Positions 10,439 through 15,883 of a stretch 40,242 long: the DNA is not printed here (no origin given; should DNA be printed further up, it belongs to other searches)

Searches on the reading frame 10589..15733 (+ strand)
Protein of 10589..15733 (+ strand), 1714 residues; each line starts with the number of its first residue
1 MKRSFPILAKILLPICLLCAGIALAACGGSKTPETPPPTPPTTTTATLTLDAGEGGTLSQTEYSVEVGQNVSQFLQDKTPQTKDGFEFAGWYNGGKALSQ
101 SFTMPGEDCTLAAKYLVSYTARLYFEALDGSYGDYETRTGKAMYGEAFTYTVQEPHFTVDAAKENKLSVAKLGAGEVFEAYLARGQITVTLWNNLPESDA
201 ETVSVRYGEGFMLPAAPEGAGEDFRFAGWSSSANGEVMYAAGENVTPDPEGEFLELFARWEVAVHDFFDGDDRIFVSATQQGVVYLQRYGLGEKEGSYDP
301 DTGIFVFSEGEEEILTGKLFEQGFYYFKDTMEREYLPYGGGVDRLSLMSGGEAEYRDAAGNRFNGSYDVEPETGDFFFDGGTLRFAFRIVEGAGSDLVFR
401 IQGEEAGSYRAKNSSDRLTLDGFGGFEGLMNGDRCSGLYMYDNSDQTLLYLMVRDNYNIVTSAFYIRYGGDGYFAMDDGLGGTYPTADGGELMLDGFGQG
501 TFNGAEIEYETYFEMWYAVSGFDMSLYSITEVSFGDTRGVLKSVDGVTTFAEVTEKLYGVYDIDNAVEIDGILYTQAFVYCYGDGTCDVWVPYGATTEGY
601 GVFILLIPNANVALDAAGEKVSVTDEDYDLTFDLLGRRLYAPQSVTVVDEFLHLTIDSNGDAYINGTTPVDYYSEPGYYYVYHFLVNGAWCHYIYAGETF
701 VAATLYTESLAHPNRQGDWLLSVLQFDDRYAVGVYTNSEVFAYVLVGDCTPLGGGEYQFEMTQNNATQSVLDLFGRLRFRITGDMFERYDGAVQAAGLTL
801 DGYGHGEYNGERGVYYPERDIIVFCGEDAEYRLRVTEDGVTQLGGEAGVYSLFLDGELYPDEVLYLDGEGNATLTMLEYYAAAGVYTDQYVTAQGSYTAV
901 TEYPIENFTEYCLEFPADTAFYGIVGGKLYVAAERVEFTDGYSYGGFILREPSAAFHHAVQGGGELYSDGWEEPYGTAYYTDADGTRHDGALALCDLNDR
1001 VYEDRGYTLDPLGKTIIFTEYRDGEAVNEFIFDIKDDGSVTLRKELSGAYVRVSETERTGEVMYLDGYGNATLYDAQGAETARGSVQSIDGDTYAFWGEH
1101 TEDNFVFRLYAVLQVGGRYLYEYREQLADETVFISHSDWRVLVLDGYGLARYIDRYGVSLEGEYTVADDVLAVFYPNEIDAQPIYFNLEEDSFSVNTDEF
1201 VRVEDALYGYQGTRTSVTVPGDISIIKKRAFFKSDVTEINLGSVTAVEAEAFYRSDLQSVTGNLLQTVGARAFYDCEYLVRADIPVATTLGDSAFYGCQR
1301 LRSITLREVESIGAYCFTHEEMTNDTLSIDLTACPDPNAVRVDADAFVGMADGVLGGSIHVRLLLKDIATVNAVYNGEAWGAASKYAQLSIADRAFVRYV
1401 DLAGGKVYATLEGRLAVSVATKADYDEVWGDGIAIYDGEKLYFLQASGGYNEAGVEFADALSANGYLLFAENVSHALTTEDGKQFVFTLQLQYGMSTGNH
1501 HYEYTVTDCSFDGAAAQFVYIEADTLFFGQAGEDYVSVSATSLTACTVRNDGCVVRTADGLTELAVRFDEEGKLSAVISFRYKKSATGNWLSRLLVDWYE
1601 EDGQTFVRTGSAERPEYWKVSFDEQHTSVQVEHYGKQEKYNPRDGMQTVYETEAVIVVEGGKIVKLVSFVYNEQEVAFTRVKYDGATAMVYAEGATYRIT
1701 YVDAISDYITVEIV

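Call 5: search_protein_families(library=pfam, proteins=[window:10589-15733:+], max_evalue=0.001)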
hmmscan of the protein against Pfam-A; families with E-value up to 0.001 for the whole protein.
window:10589-15733:+ (1714 aa): 3 families
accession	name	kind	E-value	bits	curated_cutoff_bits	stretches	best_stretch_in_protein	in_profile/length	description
PF13306.12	LRR_5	-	2e-15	57.2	27.7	1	1213-1320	12-123/127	BspA type Leucine rich repeat region (6 copies)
PF09479.16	Flg_new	-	6e-10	39.5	27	1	47-114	2-65/65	Listeria-Bacteroides repeat domain (List_Bact_rpt)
PF18998.6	Flg_new_2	-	9.4e-05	22.8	23.6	1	47-115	2-69/73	Divergent InlB B-repeat domain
